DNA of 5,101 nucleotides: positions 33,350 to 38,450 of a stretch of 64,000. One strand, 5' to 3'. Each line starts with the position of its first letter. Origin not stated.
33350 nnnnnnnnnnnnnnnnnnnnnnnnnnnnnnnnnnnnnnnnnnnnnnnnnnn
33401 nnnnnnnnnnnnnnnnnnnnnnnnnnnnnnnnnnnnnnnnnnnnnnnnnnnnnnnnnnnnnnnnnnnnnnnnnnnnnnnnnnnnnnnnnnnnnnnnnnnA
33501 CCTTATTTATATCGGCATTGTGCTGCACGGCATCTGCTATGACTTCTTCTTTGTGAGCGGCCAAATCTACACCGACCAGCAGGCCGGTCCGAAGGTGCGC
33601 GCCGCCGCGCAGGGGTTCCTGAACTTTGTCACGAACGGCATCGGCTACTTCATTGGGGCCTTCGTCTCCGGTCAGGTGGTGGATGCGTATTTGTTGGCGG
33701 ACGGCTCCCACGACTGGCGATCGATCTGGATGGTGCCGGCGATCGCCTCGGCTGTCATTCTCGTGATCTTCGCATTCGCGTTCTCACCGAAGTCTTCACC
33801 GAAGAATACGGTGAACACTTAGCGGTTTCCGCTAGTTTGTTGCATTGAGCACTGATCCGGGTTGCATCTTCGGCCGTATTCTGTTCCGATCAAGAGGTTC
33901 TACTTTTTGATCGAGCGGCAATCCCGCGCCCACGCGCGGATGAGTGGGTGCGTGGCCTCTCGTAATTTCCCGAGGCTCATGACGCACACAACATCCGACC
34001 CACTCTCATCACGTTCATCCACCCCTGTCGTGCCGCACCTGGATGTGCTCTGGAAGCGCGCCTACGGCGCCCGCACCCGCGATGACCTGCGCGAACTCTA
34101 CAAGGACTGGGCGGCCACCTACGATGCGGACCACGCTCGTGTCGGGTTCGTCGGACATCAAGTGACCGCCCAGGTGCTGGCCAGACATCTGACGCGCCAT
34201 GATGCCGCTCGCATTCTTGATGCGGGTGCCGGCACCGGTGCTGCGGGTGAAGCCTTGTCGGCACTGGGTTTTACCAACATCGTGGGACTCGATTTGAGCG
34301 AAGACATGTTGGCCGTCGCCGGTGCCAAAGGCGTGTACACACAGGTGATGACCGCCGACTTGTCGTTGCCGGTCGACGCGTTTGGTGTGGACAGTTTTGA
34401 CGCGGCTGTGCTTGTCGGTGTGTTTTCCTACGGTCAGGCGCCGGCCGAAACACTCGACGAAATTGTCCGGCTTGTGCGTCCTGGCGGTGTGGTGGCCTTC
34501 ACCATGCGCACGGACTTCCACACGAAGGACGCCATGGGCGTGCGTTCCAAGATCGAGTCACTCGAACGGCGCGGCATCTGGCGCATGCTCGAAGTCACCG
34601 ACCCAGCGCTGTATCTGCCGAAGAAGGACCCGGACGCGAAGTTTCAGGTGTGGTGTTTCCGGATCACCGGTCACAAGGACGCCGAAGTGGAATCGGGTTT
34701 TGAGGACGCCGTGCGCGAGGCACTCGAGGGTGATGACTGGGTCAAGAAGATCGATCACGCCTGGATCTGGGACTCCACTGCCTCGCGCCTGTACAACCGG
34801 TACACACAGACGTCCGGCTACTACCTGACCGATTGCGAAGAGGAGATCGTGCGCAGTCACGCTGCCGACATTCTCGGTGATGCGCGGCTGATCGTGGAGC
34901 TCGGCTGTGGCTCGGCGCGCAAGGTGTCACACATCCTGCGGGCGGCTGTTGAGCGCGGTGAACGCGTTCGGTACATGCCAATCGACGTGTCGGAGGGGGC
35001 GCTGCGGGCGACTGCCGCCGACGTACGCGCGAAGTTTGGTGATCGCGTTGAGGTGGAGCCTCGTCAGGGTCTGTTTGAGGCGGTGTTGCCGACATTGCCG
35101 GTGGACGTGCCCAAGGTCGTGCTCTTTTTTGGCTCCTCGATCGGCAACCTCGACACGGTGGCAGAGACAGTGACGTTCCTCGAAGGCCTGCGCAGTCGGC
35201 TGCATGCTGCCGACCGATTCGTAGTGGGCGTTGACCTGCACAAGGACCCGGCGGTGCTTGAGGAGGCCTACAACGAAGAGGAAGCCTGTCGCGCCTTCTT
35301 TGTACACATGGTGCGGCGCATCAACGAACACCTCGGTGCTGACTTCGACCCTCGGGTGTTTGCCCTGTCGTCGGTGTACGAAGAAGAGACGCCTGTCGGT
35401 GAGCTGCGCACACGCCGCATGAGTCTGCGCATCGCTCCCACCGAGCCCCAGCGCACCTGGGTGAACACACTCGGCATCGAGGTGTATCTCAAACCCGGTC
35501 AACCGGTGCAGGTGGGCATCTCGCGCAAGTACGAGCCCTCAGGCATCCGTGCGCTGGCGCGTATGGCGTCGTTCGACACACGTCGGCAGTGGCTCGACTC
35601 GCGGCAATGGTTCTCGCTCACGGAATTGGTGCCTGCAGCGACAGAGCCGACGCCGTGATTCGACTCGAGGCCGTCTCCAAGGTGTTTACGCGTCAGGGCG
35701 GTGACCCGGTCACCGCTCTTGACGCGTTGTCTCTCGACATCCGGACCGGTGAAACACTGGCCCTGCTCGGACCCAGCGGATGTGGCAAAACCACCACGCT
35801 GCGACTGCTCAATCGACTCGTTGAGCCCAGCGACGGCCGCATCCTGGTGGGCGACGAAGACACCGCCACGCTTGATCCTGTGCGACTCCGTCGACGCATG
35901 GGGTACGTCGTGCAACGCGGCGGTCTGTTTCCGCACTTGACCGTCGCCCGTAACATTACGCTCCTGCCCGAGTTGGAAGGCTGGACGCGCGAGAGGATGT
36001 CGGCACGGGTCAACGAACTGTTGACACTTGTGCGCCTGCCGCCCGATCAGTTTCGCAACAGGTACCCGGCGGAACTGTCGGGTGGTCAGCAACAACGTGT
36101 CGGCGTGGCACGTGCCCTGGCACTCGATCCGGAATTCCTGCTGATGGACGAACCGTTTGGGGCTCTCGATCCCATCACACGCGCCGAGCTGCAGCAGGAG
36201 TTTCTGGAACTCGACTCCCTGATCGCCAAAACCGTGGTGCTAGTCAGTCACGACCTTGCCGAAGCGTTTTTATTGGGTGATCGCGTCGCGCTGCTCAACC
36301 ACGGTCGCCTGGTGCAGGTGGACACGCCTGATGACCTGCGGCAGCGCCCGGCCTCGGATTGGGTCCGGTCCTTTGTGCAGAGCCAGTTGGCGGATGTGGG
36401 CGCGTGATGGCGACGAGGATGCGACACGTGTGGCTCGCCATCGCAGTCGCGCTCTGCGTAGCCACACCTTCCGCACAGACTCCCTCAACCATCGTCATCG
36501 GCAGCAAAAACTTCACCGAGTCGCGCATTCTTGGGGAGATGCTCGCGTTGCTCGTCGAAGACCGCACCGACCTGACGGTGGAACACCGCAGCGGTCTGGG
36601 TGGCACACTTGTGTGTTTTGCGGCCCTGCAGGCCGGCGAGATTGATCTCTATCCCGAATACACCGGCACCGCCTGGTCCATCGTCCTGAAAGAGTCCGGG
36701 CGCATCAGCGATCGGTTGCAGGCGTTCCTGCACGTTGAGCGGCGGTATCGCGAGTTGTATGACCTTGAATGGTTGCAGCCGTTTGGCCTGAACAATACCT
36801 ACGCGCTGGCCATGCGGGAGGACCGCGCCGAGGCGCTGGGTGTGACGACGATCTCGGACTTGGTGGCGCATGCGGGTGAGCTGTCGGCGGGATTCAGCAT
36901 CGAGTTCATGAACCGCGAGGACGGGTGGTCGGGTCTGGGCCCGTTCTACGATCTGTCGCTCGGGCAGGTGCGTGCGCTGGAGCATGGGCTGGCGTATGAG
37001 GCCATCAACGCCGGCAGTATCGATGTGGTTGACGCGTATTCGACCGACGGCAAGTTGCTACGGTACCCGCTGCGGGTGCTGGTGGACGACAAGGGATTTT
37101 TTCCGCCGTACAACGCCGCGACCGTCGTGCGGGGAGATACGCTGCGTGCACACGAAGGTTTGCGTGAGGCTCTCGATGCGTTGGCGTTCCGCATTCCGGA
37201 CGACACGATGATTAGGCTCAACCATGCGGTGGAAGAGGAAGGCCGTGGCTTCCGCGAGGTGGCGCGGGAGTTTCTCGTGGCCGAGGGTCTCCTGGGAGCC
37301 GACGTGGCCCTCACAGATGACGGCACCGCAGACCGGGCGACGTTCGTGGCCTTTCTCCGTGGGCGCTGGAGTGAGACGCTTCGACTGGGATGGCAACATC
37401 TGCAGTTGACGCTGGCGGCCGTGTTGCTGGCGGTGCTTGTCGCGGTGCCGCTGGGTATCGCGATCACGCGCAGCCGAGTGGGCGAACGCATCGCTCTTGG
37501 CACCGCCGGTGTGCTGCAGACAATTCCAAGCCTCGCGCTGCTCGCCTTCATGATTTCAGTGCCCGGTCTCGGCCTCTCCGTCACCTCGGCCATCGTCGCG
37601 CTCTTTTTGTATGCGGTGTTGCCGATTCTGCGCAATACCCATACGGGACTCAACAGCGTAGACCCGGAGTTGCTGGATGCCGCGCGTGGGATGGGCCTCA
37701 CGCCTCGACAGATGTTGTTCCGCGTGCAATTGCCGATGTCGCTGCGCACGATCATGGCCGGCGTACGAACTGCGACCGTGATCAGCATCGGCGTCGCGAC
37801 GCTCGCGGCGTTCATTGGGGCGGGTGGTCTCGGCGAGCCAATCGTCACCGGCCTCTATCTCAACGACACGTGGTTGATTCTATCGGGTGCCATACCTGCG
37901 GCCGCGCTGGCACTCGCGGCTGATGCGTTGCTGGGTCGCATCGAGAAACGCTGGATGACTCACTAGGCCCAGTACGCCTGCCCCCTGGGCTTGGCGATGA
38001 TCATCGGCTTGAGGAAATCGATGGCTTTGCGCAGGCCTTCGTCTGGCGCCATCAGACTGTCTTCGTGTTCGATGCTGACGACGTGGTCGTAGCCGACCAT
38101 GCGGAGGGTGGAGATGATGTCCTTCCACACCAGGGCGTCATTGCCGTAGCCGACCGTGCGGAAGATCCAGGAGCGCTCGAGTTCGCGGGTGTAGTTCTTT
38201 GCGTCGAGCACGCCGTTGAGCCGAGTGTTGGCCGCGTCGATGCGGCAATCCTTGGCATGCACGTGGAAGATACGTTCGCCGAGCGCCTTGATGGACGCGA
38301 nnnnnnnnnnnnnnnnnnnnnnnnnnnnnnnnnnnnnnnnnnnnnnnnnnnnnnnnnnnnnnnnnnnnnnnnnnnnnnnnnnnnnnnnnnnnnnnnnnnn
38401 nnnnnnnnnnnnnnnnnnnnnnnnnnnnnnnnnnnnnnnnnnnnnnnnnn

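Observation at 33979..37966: Translationally coupled operon: double methyltransferase (class I MTase + EgtD-like) with an Opu-type betaine ABC transporter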

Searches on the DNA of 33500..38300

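Call 36: search_rna_families(source=window, start=33500, end=38300, threshold=evalue, max_evalue=1)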
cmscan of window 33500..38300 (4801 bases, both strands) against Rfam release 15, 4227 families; matches with E-value up to 1: 0.
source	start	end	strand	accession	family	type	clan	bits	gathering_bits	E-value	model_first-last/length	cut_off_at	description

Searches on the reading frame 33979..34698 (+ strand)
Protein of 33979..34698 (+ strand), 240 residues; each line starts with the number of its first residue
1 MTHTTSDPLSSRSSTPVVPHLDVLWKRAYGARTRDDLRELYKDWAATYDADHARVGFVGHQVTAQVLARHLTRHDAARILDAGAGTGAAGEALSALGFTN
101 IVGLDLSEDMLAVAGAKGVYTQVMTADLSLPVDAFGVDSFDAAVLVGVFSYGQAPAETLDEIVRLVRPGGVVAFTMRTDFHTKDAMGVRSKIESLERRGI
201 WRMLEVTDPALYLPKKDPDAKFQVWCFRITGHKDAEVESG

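Call 34: find_homologous_proteins(query=window:33979-34698:+, max_evalue=1e-10)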
Query window:33979-34698:+ (240 aa): 96 proteins with E <= 1e-10 among 3737 candidates.
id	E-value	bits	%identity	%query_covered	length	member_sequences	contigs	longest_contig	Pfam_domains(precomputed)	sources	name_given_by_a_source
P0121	1.5e-80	289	57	95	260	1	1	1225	PF07021.19,PF13847.13,PF13489.13,PF13649.13,PF08241.19,PF08242.19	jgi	jgi:SAM-dependent methyltransferase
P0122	2.0e-61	226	51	86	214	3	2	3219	PF13847.13,PF13489.13,PF13649.13,PF01209.25,PF08241.19,PF08242.19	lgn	-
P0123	4.9e-61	225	46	97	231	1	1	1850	PF13489.13,PF13649.13,PF08241.19,PF08242.19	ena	-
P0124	1.1e-43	168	42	85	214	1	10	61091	PF13847.13,PF13489.13,PF13649.13,PF08241.19,PF08242.19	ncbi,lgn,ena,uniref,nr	uniref:Methyltransferase domain-containing protein n=1 Tax=Candidatus Kentrum eta TaxID=2126337 RepI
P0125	1.2e-42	165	44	84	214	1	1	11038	PF13847.13,PF13649.13,PF01209.25,PF08241.19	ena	-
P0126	1.2e-41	161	43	84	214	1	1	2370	PF13847.13,PF13489.13,PF13649.13,PF01209.25,PF08241.19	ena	-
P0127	3.8e-41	160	43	84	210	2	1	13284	PF13847.13,PF13489.13,PF13649.13,PF08241.19,PF08242.19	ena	-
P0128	5.5e-40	156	43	84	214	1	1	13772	PF13847.13,PF13489.13,PF13649.13,PF08241.19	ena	-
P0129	8.2e-40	155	41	88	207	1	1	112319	PF13489.13,PF13649.13,PF08241.19,PF08242.19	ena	-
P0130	1.2e-39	155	42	84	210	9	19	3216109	PF13847.13,PF13489.13,PF13649.13,PF08241.19,PF08242.19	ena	-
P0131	2.8e-39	153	41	85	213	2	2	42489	PF13847.13,PF13489.13,PF13649.13,PF08241.19,PF08242.19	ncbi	ncbi:MAG: class I SAM-dependent DNA methyltransferase [Geminicoccaceae bacterium]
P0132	4.1e-39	153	43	79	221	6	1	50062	PF13847.13,PF13489.13,PF13649.13,PF08241.19,PF08242.19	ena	-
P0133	4.6e-39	153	49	70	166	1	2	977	PF07021.19,PF13847.13,PF13489.13,PF13649.13,PF01209.25,PF08241.19,PF08242.19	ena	-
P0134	1.1e-38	151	41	84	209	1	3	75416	PF13649.13,PF08241.19,PF08242.19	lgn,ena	-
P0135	1.2e-37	148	43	79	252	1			PF13847.13,PF13489.13,PF13649.13,PF08241.19,PF08242.19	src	-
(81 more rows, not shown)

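Call 84: find_encoding_contigs(protein=P0122, flank=3000, max_places=3)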
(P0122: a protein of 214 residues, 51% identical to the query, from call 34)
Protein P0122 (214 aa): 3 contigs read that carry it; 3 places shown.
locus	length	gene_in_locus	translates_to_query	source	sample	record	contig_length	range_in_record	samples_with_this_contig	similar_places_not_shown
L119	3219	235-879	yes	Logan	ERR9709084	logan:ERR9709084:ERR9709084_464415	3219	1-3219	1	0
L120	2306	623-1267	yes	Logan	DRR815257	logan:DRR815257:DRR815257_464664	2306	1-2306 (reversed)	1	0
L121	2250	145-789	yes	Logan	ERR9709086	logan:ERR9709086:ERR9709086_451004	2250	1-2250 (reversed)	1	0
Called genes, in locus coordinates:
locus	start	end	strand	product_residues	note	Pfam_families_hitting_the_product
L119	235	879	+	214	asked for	PF01209:Ubie_methyltran, PF13489:Methyltransf_23 (weak), PF13847:Methyltransf_31, PF08241:Methyltransf_11, PF08242:Methyltransf_12, PF13649:Methyltransf_25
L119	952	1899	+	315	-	PF00487:FA_desaturase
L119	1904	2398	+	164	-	PF14539:DUF4442, PF13622:4HBT_3 (weak), PF03061:4HBT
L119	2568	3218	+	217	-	?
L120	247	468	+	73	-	PF11146:DUF2905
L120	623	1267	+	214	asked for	PF01209:Ubie_methyltran, PF13489:Methyltransf_23 (weak), PF13847:Methyltransf_31, PF08241:Methyltransf_11, PF08242:Methyltransf_12, PF13649:Methyltransf_25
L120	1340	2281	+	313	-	PF00487:FA_desaturase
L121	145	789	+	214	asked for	PF01209:Ubie_methyltran, PF13489:Methyltransf_23 (weak), PF13847:Methyltransf_31, PF08241:Methyltransf_11, PF08242:Methyltransf_12, PF13649:Methyltransf_25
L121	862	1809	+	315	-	PF00487:FA_desaturase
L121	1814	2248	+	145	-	?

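Call 86: find_encoding_contigs(protein=P0123, flank=3000, max_places=4)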
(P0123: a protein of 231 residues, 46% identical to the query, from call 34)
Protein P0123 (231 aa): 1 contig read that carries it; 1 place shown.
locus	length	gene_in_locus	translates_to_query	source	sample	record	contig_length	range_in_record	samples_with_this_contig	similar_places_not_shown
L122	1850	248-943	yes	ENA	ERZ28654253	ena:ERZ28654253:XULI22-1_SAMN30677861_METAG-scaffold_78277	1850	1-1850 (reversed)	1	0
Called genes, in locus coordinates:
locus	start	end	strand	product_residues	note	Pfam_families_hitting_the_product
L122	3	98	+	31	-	?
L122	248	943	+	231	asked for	PF13489:Methyltransf_23 (weak), PF08241:Methyltransf_11, PF08242:Methyltransf_12, PF13649:Methyltransf_25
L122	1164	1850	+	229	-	?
